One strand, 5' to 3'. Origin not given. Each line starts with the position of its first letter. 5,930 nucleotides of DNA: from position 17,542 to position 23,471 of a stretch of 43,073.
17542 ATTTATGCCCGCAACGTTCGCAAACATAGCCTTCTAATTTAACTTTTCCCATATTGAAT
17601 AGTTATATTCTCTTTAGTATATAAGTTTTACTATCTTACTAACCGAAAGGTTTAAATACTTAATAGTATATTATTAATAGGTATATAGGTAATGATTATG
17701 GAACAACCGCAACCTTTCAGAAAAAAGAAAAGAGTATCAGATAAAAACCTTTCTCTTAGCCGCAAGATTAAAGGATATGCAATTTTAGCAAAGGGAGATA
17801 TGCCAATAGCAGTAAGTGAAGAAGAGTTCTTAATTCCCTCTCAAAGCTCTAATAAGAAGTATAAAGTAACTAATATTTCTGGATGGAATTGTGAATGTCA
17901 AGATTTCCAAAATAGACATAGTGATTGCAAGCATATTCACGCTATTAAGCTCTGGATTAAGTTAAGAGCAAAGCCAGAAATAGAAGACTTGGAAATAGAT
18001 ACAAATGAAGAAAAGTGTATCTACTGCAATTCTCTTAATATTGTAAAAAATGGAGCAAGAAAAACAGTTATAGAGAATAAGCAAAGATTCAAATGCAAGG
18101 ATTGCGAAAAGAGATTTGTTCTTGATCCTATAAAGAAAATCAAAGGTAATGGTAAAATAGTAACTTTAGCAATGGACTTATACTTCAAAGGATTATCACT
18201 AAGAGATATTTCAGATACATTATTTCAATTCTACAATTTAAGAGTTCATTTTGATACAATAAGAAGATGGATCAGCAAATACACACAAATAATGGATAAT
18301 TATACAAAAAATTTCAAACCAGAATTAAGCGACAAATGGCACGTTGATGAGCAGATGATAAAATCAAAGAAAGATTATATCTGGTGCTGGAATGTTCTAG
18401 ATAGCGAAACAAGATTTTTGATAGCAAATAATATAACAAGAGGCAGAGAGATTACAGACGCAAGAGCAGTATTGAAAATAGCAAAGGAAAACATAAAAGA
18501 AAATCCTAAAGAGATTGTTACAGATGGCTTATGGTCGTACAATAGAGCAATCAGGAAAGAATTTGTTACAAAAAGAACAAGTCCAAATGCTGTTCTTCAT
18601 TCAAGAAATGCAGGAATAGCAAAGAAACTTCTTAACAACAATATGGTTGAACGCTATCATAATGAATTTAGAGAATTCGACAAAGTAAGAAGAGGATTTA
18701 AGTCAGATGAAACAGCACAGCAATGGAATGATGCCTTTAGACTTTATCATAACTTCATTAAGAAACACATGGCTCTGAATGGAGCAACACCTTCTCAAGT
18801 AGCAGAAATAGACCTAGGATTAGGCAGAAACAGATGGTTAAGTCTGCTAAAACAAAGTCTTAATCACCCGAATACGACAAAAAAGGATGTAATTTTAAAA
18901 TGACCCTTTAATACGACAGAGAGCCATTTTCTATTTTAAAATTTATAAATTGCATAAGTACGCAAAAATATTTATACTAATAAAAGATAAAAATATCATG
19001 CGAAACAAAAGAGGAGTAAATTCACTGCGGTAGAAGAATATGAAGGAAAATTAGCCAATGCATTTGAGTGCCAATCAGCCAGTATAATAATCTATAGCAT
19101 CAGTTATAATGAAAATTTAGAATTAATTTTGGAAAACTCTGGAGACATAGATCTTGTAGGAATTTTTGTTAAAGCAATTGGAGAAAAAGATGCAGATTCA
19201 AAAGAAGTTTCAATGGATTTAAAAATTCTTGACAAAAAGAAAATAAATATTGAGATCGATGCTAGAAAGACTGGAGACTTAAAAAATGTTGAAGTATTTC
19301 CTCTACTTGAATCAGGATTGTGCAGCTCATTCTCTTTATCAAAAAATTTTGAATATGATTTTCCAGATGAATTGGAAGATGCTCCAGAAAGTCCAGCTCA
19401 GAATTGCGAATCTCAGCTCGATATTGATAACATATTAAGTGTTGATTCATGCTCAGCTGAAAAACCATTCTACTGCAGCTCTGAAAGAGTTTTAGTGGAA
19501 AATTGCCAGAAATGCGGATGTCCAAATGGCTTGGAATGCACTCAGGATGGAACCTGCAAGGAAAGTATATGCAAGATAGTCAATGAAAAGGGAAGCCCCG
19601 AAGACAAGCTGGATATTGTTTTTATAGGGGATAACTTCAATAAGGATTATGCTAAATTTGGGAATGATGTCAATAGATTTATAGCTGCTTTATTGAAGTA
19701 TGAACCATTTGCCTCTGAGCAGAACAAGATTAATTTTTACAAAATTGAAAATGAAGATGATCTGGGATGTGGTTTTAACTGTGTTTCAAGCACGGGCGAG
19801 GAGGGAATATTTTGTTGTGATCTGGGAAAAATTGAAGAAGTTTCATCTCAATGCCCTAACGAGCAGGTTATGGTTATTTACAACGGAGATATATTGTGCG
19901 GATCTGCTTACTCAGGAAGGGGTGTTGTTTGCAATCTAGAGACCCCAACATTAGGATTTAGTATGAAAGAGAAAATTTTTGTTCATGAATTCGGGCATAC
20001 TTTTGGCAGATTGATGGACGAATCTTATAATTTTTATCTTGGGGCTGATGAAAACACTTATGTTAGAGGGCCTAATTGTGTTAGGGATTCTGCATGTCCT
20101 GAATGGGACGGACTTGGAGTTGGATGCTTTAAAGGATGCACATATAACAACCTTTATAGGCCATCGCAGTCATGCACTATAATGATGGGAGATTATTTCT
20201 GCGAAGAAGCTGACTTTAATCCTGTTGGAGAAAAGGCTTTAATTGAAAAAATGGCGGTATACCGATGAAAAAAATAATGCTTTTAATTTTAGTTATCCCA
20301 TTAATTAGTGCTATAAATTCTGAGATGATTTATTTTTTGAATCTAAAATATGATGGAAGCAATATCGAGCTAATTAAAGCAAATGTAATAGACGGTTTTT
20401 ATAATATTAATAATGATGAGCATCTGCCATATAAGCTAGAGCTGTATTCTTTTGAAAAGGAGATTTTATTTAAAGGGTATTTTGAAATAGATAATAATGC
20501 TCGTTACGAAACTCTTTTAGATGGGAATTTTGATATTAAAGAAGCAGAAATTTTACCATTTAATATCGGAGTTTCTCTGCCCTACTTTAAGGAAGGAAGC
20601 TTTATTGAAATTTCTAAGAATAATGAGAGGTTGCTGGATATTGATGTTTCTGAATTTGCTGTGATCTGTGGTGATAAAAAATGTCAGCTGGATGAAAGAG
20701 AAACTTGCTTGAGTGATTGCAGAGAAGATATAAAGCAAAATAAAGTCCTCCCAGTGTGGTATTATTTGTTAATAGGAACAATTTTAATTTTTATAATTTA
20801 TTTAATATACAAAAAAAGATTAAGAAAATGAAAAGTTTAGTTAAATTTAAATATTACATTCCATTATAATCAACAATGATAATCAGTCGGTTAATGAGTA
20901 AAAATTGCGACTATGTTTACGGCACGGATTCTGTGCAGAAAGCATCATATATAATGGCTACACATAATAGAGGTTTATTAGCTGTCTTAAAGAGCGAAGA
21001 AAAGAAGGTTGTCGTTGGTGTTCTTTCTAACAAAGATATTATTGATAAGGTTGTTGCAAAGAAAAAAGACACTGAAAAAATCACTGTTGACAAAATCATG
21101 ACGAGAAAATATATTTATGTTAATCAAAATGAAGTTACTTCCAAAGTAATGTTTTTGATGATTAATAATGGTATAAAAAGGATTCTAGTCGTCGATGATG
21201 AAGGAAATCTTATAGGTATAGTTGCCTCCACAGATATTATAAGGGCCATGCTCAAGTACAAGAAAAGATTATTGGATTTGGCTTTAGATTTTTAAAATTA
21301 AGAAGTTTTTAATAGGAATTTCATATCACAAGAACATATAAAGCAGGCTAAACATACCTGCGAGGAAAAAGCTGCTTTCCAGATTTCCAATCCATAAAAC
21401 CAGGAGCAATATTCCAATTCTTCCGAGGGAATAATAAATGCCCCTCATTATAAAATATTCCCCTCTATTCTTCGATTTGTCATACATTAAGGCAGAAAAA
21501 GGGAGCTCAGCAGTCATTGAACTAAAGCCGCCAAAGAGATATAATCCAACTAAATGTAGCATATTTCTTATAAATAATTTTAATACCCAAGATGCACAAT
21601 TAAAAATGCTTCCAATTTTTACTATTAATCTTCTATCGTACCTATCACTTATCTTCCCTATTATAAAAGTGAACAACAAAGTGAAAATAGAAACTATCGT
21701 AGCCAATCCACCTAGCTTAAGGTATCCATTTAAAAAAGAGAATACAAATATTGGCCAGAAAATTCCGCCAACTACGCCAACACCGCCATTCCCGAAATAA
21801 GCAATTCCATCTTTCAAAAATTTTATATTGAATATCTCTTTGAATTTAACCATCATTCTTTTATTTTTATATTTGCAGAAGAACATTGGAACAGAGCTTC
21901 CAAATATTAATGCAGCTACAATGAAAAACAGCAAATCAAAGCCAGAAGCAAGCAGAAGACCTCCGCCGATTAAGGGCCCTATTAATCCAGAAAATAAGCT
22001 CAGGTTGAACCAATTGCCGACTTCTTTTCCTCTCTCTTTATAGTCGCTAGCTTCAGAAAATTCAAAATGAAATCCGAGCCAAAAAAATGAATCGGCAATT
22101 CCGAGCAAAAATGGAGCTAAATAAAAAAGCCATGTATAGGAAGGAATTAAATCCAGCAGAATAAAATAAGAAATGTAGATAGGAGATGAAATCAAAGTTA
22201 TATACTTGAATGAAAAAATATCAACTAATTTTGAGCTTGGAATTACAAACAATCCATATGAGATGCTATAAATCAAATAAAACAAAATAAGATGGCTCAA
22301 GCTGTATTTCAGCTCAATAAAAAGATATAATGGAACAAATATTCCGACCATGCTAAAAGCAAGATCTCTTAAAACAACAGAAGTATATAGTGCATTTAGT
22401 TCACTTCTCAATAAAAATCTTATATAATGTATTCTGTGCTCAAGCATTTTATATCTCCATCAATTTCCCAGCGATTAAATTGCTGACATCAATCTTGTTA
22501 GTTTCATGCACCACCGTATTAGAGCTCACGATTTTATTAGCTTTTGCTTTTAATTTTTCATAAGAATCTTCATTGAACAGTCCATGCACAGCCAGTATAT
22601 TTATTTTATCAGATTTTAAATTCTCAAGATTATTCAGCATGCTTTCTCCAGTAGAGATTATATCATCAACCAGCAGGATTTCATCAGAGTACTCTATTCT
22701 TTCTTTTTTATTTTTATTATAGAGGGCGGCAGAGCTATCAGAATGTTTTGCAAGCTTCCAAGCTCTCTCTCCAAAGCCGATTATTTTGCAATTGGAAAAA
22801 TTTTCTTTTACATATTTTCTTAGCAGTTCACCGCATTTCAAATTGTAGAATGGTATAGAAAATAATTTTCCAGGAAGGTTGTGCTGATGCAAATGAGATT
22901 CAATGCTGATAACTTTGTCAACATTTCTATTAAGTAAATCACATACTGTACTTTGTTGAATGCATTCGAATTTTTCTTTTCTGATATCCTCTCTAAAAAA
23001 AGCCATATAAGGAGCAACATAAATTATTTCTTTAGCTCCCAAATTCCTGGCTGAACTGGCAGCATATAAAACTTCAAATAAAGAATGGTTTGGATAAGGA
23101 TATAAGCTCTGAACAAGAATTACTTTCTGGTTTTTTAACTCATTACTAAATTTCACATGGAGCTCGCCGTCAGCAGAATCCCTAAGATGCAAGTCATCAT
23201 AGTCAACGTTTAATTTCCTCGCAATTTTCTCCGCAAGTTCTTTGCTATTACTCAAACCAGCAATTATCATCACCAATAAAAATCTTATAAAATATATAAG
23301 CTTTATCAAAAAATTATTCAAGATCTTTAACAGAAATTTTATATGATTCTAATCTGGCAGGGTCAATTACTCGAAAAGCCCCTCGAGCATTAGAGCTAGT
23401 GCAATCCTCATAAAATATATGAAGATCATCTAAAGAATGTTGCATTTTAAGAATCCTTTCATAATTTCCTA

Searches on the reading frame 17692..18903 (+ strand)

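Call 10: search_protein_families(library=pfam, proteins=[window:17692-18903:+], max_evalue=0.001)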
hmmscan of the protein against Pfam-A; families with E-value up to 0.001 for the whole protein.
window:17692-18903:+ (403 aa): 2 families
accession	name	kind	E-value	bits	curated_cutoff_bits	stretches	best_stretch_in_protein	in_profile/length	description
PF13610.12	DDE_Tnp_IS240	-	3.9e-17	63.1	27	1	214-359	2-139/139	DDE domain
PF00665.32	rve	-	6.6e-05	23.6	32.6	1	214-286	6-82/102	Integrase core domain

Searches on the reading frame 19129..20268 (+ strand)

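Call 10: search_protein_families(library=pfam, proteins=[window:19129-20268:+], max_evalue=0.001)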
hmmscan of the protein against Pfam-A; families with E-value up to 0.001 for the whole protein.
window:19129-20268:+ (379 aa): 1 family
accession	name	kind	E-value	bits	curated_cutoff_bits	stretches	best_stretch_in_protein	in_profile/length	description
PF09471.16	Peptidase_M64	-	3.8e-13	49.7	26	2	152-208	4-61/302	IgA Peptidase M64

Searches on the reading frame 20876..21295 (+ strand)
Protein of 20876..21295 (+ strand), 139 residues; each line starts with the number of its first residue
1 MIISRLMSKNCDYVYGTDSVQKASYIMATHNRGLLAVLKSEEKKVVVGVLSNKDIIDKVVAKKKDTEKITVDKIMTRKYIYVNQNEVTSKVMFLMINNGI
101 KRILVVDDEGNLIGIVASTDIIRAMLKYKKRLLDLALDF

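Call 10: search_protein_families(library=pfam, proteins=[window:20876-21295:+], max_evalue=0.001)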
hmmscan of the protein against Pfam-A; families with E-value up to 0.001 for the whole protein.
window:20876-21295:+ (139 aa): 1 family
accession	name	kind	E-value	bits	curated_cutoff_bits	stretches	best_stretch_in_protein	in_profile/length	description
PF00571.33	CBS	-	8.8e-22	77.6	24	2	71-126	1-56/57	CBS domain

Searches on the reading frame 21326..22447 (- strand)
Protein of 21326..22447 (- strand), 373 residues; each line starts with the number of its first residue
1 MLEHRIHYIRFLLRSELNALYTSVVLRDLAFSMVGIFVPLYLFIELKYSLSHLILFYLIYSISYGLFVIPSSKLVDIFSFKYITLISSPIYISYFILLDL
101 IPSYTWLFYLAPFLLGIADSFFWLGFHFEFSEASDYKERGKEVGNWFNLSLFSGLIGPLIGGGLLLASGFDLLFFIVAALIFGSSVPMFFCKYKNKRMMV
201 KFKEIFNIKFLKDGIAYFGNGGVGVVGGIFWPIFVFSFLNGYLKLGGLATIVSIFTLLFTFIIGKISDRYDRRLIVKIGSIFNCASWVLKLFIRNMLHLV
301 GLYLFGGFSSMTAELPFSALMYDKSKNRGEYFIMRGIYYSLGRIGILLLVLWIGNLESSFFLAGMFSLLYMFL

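Call 10: search_protein_families(library=pfam, proteins=[window:21326-22447:-], max_evalue=0.001)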
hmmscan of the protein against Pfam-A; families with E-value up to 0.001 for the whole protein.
window:21326-22447:- (373 aa): 1 family
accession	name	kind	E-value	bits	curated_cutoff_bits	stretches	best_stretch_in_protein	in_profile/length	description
PF07690.21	MFS_1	-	3.1e-20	72.8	33.4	2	22-191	3-170/347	Major Facilitator Superfamily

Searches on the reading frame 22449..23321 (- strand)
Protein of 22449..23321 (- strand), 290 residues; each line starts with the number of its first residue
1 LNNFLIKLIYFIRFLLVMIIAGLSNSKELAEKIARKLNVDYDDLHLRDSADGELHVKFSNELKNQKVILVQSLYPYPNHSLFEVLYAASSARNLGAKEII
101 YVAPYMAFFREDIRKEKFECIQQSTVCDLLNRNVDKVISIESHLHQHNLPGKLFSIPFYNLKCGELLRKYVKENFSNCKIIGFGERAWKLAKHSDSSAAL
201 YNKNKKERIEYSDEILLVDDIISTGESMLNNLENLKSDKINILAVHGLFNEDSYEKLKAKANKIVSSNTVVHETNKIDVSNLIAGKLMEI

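Call 10: search_protein_families(library=pfam, proteins=[window:22449-23321:-], max_evalue=0.001)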
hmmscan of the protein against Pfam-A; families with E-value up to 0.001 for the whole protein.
window:22449-23321:- (290 aa): 4 families
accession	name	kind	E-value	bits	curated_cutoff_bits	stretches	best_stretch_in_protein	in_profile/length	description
PF13793.12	Pribosyltran_N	-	4.3e-22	78.6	25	1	18-131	1-114/117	N-terminal domain of ribose phosphate pyrophosphokinase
PF14572.12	Pribosyl_synth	-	3.3e-06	27.6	27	1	216-281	87-156/184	Phosphoribosyl synthetase-associated domain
PF00156.33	Pribosyltran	-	5.5e-06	26.2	26.3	1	213-269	88-144/158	Phosphoribosyl transferase domain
PF15609.12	PRTase_2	-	7.8e-05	22.7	28.8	1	192-252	99-163/188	Phosphoribosyl transferase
